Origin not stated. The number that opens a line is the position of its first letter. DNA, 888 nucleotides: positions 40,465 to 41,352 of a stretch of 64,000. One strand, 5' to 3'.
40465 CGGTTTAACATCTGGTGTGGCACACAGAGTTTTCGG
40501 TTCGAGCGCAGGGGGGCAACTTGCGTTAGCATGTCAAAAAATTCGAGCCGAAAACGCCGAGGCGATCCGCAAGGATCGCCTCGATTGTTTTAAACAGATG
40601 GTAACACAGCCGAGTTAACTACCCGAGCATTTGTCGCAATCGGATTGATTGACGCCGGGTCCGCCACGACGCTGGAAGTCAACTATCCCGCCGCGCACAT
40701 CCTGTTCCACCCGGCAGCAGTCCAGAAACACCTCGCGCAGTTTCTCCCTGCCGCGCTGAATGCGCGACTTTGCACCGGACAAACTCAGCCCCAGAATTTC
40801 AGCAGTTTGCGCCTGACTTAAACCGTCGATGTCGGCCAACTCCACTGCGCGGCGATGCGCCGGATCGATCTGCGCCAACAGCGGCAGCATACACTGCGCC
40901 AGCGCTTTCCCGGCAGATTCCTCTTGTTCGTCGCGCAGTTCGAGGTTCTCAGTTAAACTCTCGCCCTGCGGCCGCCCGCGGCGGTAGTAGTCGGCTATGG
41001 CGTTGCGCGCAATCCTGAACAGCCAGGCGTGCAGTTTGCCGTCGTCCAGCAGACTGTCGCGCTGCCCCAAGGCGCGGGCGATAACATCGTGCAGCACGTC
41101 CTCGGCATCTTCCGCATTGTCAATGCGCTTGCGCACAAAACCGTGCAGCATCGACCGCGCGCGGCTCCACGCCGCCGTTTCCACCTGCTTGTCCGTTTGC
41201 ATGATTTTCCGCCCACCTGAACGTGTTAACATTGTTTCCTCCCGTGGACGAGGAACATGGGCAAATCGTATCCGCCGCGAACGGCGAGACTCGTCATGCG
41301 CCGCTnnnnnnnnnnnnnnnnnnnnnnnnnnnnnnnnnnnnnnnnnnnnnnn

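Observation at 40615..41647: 113-aa ORF with nine evenly spaced Cys-Cys doublets, directly upstream of a SigZ-type ECF sigma factor that has its own Cys-rich tail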

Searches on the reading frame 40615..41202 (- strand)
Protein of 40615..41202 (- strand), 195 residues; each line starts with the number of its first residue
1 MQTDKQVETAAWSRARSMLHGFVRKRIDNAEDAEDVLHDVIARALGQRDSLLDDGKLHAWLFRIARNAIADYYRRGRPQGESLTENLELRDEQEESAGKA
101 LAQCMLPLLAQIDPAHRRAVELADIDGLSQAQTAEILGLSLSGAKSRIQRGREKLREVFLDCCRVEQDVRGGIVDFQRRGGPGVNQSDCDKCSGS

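Call 3: search_protein_families(library=pfam, proteins=[window:40615-41202:-], max_evalue=1)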
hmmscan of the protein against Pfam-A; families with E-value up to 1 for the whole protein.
window:40615-41202:- (195 aa): 10 families
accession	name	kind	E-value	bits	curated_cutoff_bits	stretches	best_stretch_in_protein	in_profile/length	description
PF04542.20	Sigma70_r2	-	8.3e-13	48.4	24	1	15-77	5-69/71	Sigma-70 region 2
PF08281.18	Sigma70_r4_2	-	1.9e-12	47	25.7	1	106-155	5-54/54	Sigma-70, region 4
PF04545.22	Sigma70_r4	-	3.4e-09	36.5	24.1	1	108-157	1-50/50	Sigma-70, region 4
PF07638.17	Sigma70_ECF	-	2e-06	28.3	21.1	1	38-157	54-181/185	ECF sigma factor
PF22233.2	PhyR_sigma-like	-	0.0044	17.2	27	1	109-141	1-33/50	Response regulator PhyR, sigma-like domain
PF13412.12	HTH_24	-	0.012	15.6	21.9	1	127-150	17-40/48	Winged helix-turn-helix DNA-binding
PF24201.1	DUF7426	-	0.029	15.1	27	1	30-82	53-105/137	Domain of unknown function (DUF7426)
PF13384.12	HTH_23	-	0.14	12.4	24.6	1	118-142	9-32/50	Homeodomain-like domain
PF02001.22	DUF134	-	0.2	12.7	27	1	116-160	39-83/98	Protein of unknown function DUF134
PF12728.13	HTH_17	-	0.24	12.1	27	0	128-151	2-25/51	Helix-turn-helix domain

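Call 4: search_protein_families(library=ncbifam, proteins=[window:40615-41202:-], max_evalue=1)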
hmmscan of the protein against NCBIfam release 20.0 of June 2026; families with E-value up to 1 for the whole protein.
window:40615-41202:- (195 aa): 90 families (the best 25 are shown)
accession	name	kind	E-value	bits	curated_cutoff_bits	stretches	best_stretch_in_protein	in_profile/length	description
NF007215.0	PRK09637.1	equivalog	9.1e-52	175.7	212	1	10-180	5-175/181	RNA polymerase sigma factor SigZ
TIGR02959.1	SigZ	equivalog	3.4e-51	173.4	168.65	1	12-179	1-168/170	RNA polymerase sigma factor SigZ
TIGR02937.1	sigma70-ECF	superfamily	7.7e-21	74.4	42.9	1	15-157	10-163/165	sigma-70 family RNA polymerase sigma factor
TIGR02983.1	SigE-fam_strep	subfamily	4.2e-19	69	141.55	1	11-157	11-156/162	SigE family RNA polymerase sigma factor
NF009164.0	PRK12511.1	equivalog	2.5e-17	63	185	1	19-158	17-158/182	RNA polymerase sigma factor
NF058625.1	sigma_PG0214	equivalog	1.7e-16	60.4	130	1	15-160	13-162/170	GFO_1088 family ECF-type sigma factor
NF007225.0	PRK09643.1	equivalog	2.2e-16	60.2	190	1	13-159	34-182/204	RNA polymerase sigma factor SigM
NF007229.0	PRK09647.1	equivalog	3.4e-16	59.3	265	1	28-161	66-204/220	RNA polymerase sigma factor SigE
TIGR02985.1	Sig70_bacteroi1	subfamily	9.5e-16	58.4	126.4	1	17-157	12-160/162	RNA polymerase sigma-70 factor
TIGR02989.1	Sig-70_gvs1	subfamily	4.6e-15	55.9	124.55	1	10-157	5-156/158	RNA polymerase sigma-70 factor, Rhodopirellula/Verrucomicrobium family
NF009188.0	PRK12536.1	subfamily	1.6e-14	54.3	250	1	17-155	41-182/190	RNA polymerase sigma factor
NF007226.0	PRK09644.1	equivalog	1.8e-14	54.1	199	1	31-159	26-157/166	RNA polymerase sigma factor SigM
TIGR02950.1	SigM_subfam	subfamily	3.1e-14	53.1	147.95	1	22-157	16-156/159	RNA polymerase sigma factor, SigM family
TIGR02947.1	SigH_actino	hypoth_equivalog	1.3e-13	51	251.55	1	27-164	32-184/193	RNA polymerase sigma-70 factor, TIGR02947 family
NF004113.0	PRK05602.1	equivalog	1.7e-13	50.7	208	1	24-159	63-201/211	RNA polymerase sigma factor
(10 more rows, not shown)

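Call 7: find_encoding_contigs(protein=window:40615-41202:-, flank=6000, max_places=6)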
Protein window:40615-41202:- (195 aa): 2 contigs read that carry it; 1 place shown.
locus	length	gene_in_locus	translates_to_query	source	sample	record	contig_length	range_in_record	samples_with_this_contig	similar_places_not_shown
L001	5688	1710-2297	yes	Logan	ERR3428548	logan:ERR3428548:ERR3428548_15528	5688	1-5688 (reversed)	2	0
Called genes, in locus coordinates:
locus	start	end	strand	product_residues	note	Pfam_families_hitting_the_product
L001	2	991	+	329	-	?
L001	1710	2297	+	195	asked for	PF07638:Sigma70_ECF (weak), PF04542:Sigma70_r2, PF08281:Sigma70_r4_2, PF04545:Sigma70_r4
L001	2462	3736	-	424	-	PF08309:LVIVD (faint)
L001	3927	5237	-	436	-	-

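Call 9: find_related_loci(query=window:40615-41202:-, collection=genome_contigs, flank=4000)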
Query window:40615-41202:- (195 aa) in genome_contigs; peptide patterns used: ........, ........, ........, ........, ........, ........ (x = any residue, [..] = any of these).
143 stretches matched a pattern; 2 encode a relative of the query (tblastn E <= 1e-3); 2 distinct loci.
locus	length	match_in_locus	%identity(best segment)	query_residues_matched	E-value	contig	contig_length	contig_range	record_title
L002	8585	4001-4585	94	1-195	2e-123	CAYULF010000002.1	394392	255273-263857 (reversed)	MAG TPA_asm: uncultured Hyphomicrobiales bacterium isolate SRP334346_co1_107 genome assembly, contig: NODE_19_length_394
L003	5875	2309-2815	28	16-157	6e-10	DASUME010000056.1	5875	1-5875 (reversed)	MAG TPA_asm: Polyangiales bacterium isolate SMAG_U1563 k141_955157, whole genome shotgun sequence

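Call 14: find_homologous_proteins(query=window:40615-41202:-, max_evalue=1e-20)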
Query window:40615-41202:- (195 aa): 353 proteins with E <= 1e-20 among 991 candidates; the best 120 are listed.
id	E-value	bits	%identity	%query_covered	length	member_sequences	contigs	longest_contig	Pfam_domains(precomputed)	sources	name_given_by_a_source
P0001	6.3e-123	425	100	100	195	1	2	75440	PF07638.18,PF04545.23,PF04542.21,PF08281.19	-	-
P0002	1.7e-115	401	94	100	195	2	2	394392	PF07638.18,PF04545.23,PF04542.21,PF08281.19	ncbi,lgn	-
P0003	9.1e-88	311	74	99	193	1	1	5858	PF07638.18,PF04545.23,PF04542.21,PF08281.19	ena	-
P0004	8.2e-48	180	51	88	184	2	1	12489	PF07638.18,PF04545.23,PF04542.21,PF08281.19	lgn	-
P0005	2.8e-46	175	48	89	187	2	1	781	PF07638.18,PF04545.23,PF04542.21,PF08281.19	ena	-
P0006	2.0e-45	173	49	92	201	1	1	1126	PF07638.18,PF04545.23,PF04542.21,PF08281.19,PF22029.3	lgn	-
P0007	3.4e-45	172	48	90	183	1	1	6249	PF07638.18,PF04545.23,PF04542.21,PF08281.19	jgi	jgi:RNA polymerase sigma-70 factor, ECF subfamily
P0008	3.9e-44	168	48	94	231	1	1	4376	PF04545.23,PF04542.21,PF08281.19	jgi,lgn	jgi:RNA polymerase sigma-70 factor (ECF subfamily)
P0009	1.9e-43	166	46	96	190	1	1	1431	PF07638.18,PF04545.23,PF04542.21,PF08281.19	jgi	jgi:RNA polymerase sigma-70 factor (ECF subfamily)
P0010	3.4e-41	159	45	97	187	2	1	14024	PF04545.23,PF04542.21,PF08281.19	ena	-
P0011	3.3e-40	156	47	88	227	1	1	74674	PF07638.18,PF04545.23,PF04542.21,PF08281.19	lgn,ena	-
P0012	1.7e-39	153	46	91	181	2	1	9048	PF07638.18,PF04545.23,PF04542.21,PF08281.19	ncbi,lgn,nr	ncbi:MAG: RNA polymerase sigma factor SigZ [Rhodothermaceae bacterium]|nr:RNA polymerase sigma facto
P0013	1.1e-38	151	46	85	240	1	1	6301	PF04545.23,PF04542.21,PF08281.19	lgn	-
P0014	1.5e-38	150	43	89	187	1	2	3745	PF04545.23,PF04542.21,PF08281.19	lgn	-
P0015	7.3e-38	148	43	91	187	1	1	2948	PF04545.23,PF04542.21,PF08281.19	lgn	-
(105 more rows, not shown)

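Call 18: find_encoding_contigs(protein=P0003, flank=4000, max_places=3)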
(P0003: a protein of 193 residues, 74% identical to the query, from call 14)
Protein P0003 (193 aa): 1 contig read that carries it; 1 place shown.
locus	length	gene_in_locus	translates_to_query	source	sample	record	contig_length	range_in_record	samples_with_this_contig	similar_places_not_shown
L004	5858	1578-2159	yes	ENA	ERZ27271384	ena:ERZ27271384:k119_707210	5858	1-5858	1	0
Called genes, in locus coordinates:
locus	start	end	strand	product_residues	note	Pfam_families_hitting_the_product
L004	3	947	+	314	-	?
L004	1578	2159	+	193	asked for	PF07638:Sigma70_ECF (weak), PF04542:Sigma70_r2, PF08281:Sigma70_r4_2, PF04545:Sigma70_r4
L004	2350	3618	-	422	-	PF08309:LVIVD (faint)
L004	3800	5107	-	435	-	-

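Call 19: find_encoding_contigs(protein=P0004, flank=4000, max_places=3)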
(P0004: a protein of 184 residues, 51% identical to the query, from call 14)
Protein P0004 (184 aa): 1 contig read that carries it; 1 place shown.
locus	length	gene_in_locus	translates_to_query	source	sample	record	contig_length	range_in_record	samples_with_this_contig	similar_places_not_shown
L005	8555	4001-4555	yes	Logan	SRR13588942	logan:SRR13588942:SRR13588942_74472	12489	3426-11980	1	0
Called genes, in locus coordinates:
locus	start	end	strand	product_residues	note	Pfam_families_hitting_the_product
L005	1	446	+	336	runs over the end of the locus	PF00144:Beta-lactamase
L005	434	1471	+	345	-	PF04307:YdjM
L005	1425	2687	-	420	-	PF01979:Amidohydro_1, PF07969:Amidohydro_3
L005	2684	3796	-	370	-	PF01546:Peptidase_M20, PF07687:M20_dimer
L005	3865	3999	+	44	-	-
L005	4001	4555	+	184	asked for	PF04542:Sigma70_r2, PF07638:Sigma70_ECF (weak), PF08281:Sigma70_r4_2, PF04545:Sigma70_r4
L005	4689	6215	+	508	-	-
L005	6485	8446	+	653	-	-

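Call 24: find_related_loci(query=A2, collection=metagenome_contigs, flank=2500)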
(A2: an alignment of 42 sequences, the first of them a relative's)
Query A2 (195 aa) in metagenome_contigs; peptide patterns used: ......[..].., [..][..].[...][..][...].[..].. (x = any residue, [..] = any of these).
600 stretches matched a pattern (row limit reached: there are more); 579 encode a relative of the query (tblastn E <= 1e-3); the best 80 are kept; 80 distinct loci.
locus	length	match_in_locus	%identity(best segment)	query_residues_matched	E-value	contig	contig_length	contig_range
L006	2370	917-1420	48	8-175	4e-47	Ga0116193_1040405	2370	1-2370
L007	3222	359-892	46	11-193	2e-46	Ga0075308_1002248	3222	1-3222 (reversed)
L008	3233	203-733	46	12-195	2e-46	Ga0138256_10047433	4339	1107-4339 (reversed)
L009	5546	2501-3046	40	12-192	5e-45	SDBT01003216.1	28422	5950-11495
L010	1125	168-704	42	11-195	2e-46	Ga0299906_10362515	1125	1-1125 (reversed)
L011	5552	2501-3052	45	3-189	6e-44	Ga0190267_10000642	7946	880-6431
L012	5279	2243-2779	40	10-189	3e-43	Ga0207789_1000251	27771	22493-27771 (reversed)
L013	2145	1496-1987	42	12-176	5e-43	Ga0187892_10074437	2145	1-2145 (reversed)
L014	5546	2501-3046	39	6-189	6e-42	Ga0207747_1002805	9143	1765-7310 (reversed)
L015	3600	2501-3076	41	7-194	1e-41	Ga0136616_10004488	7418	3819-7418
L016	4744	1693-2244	39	12-192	1e-41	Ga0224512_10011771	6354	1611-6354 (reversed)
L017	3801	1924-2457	40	12-192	2e-41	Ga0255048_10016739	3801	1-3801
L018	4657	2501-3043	39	11-193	6e-41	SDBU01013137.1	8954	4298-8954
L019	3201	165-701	45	11-181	5e-41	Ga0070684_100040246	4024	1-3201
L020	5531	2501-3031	37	12-192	5e-41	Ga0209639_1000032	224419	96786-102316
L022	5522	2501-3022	41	10-183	2e-40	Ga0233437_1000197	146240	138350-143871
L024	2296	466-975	42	12-177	7e-40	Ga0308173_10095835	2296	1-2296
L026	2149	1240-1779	39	12-192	5e-40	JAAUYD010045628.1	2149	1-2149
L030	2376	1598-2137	40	12-177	9e-40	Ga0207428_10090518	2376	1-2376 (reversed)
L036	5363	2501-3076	37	12-195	5e-39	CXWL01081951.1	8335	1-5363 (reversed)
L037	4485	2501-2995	37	12-178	4e-39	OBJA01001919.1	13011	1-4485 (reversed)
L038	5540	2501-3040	39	10-195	8e-39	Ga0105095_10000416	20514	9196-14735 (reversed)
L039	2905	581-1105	41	11-177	7e-39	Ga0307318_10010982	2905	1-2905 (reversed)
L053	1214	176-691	38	10-181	4e-39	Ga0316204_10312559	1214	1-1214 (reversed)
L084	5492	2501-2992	43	12-175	7e-36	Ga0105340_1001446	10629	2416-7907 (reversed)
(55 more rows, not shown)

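Call 30: search_protein_families(library=pfam, proteins=[L015:1795-2463:+, L039:3-542:+, L036:1852-2433:+, L038:1731-2486:+, L013:333-1040:+, L037:3873-4415:+, L022:3842-5026:+, L053:796-1212:+, L024:1039-2082:+, L030:1216-1548:+], max_evalue=0.01)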
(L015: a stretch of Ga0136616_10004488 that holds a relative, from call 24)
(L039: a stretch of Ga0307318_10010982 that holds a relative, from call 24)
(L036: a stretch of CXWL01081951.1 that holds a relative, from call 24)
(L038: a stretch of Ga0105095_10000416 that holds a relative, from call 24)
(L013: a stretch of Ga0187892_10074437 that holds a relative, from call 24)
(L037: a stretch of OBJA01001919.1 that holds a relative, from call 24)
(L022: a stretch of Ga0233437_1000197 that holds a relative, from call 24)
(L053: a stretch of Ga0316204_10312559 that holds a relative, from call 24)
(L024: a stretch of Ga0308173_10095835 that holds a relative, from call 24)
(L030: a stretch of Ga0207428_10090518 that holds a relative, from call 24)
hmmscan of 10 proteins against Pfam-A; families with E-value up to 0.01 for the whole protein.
L015:1795-2463:+ (222 aa): 1 family
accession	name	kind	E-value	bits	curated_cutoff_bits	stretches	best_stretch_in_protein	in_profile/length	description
PF10865.14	DUF2703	-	1.3e-26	93.4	23.6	1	35-152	1-120/120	Domain of unknown function (DUF2703)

L039:3-542:+ (179 aa): 1 family
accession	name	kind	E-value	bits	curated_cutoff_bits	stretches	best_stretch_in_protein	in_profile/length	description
PF10865.14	DUF2703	-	2.7e-22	79.5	23.6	1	2-95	27-120/120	Domain of unknown function (DUF2703)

L036:1852-2433:+ (193 aa): 1 family
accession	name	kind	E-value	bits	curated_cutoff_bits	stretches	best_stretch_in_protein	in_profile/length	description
PF00903.31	Glyoxalase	-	6.5e-13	49.6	20.6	1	50-159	4-121/121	Glyoxalase/Bleomycin resistance protein/Dioxygenase superfamily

L038:1731-2486:+ (251 aa): 17 families
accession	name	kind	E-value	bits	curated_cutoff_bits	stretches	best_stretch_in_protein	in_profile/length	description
PF13847.12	Methyltransf_31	-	4.8e-43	146.7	27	1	73-219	2-145/145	Methyltransferase domain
PF13649.12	Methyltransf_25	-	2.2e-24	86.4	27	1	78-174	1-97/97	Methyltransferase domain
PF08241.18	Methyltransf_11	-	2.3e-24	86.3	21.2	1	79-177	1-94/95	Methyltransferase domain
PF01209.24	Ubie_methyltran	-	1.2e-20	74.3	20.1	1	70-178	43-151/233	ubiE/COQ5 methyltransferase family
PF08242.18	Methyltransf_12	-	6e-17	62.6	30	1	79-176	1-98/98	Methyltransferase domain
PF13489.12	Methyltransf_23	-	5.2e-14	52.7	27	1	68-224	16-163/164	Methyltransferase domain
PF06325.19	PrmA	-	3e-10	40.5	22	1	71-181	158-261/296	Ribosomal protein L11 methyltransferase (PrmA)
PF01135.25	PCMT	-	1.7e-09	38.2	20.3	1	71-133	70-132/210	Protein-L-isoaspartate(D-aspartate) O-methyltransferase (PCMT)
PF05148.21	Methyltransf_8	-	7.7e-06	26.4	27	1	133-181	112-159/219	Hypothetical methyltransferase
PF00891.24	Methyltransf_2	-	9.5e-06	25.5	22.3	1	76-221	64-210/210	O-methyltransferase domain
PF05175.20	MTS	-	2.7e-05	24.3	23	1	74-155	31-110/170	Methyltransferase small domain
PF02353.26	CMAS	-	3.6e-05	23.7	27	1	70-183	58-169/273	Mycolic acid cyclopropane synthetase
PF24675.1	NpmA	-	0.0001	22.1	60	1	74-178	23-136/214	16S rRNA (adenine(1408)-N(1))-methyltransferase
PF20922.3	Anamorsin_N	-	0.00012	22.2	27.1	1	122-186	29-96/163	Anamorsin, N-terminal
PF01728.25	FtsJ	-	0.00078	19.8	24.1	1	72-152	19-100/181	FtsJ-like methyltransferase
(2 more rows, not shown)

L013:333-1040:+ (235 aa): 1 family
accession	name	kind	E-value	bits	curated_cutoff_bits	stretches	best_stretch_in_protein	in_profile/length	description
PF00230.25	MIP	-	3.5e-54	184.4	25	1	11-216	7-220/222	Major intrinsic protein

L037:3873-4415:+ (180 aa): 1 family
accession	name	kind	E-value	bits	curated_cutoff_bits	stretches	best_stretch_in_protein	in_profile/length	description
PF02411.20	MerT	-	5.7e-06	26.8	32.9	1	29-129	17-110/116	MerT mercuric transport protein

L022:3842-5026:+ (394 aa): 16 families
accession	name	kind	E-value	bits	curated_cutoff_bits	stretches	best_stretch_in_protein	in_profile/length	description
PF13847.12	Methyltransf_31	-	3.1e-41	140.9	27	1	206-350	2-143/145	Methyltransferase domain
PF08241.18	Methyltransf_11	-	5.1e-23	82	21.2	1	212-311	1-95/95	Methyltransferase domain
PF13649.12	Methyltransf_25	-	2.6e-22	79.8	27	1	211-307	1-97/97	Methyltransferase domain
PF01209.24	Ubie_methyltran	-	1.5e-17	64.2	20.1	1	204-313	44-153/233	ubiE/COQ5 methyltransferase family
PF08242.18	Methyltransf_12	-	2.5e-12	47.8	30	1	212-309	1-98/98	Methyltransferase domain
PF01135.25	PCMT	-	1.4e-10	41.7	20.3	1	205-311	71-171/210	Protein-L-isoaspartate(D-aspartate) O-methyltransferase (PCMT)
PF06325.19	PrmA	-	2.3e-08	34.3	22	1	203-315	157-262/296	Ribosomal protein L11 methyltransferase (PrmA)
PF13489.12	Methyltransf_23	-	8.6e-08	32.5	27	1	206-354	21-160/164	Methyltransferase domain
PF05148.21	Methyltransf_8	-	8.1e-07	29.6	27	1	265-319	111-164/219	Hypothetical methyltransferase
PF01170.24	UPF0020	-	3.8e-05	23.9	22.3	1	231-283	75-128/197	RMKL-like, methyltransferase domain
PF13679.12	Methyltransf_32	-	0.00024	21.5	27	1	206-281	24-106/143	Methyltransferase domain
PF01596.23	Methyltransf_3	-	0.00025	20.9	22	1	209-266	46-104/204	O-methyltransferase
PF02353.26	CMAS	-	0.00059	19.7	27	1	200-315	55-168/273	Mycolic acid cyclopropane synthetase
PF01728.25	FtsJ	-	0.0006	20.2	24.1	1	205-290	19-105/181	FtsJ-like methyltransferase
PF05175.20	MTS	-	0.00079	19.5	23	1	207-310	31-137/170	Methyltransferase small domain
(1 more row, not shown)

L053:796-1212:+ (139 aa): 0 families

L024:1039-2082:+ (347 aa): 14 families
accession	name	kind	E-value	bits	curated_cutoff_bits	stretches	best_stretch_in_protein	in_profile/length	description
PF13847.12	Methyltransf_31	-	8.2e-38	129.8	27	1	120-256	2-135/145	Methyltransferase domain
PF08241.18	Methyltransf_11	-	1.7e-22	80.3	21.2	1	126-224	1-94/95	Methyltransferase domain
PF13649.12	Methyltransf_25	-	4.1e-22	79.1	27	1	125-221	1-97/97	Methyltransferase domain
PF01209.24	Ubie_methyltran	-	2.6e-16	60.2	20.1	1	118-230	44-156/233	ubiE/COQ5 methyltransferase family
PF08242.18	Methyltransf_12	-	3.4e-13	50.6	30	1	126-223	1-98/98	Methyltransferase domain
PF13489.12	Methyltransf_23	-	3.5e-10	40.3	27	1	118-235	19-126/164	Methyltransferase domain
PF06325.19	PrmA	-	9.6e-09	35.6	22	1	119-230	159-263/296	Ribosomal protein L11 methyltransferase (PrmA)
PF24675.1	NpmA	-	1.2e-06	28.5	60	1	120-225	22-136/214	16S rRNA (adenine(1408)-N(1))-methyltransferase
PF01135.25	PCMT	-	4.4e-06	27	20.3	1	118-194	70-146/210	Protein-L-isoaspartate(D-aspartate) O-methyltransferase (PCMT)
PF05148.21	Methyltransf_8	-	5.8e-06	26.8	27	1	179-231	111-162/219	Hypothetical methyltransferase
PF20922.3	Anamorsin_N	-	2.8e-05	24.3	27.1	1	178-230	39-92/163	Anamorsin, N-terminal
PF05175.20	MTS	-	0.00011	22.3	23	1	122-225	32-138/170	Methyltransferase small domain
PF01170.24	UPF0020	-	0.0016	18.6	22.3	1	146-197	76-128/197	RMKL-like, methyltransferase domain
PF03141.22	Methyltransf_29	-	0.0055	15.8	23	1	180-229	171-221/506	Putative S-adenosyl-L-methionine-dependent methyltransferase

L030:1216-1548:+ (110 aa): 0 families
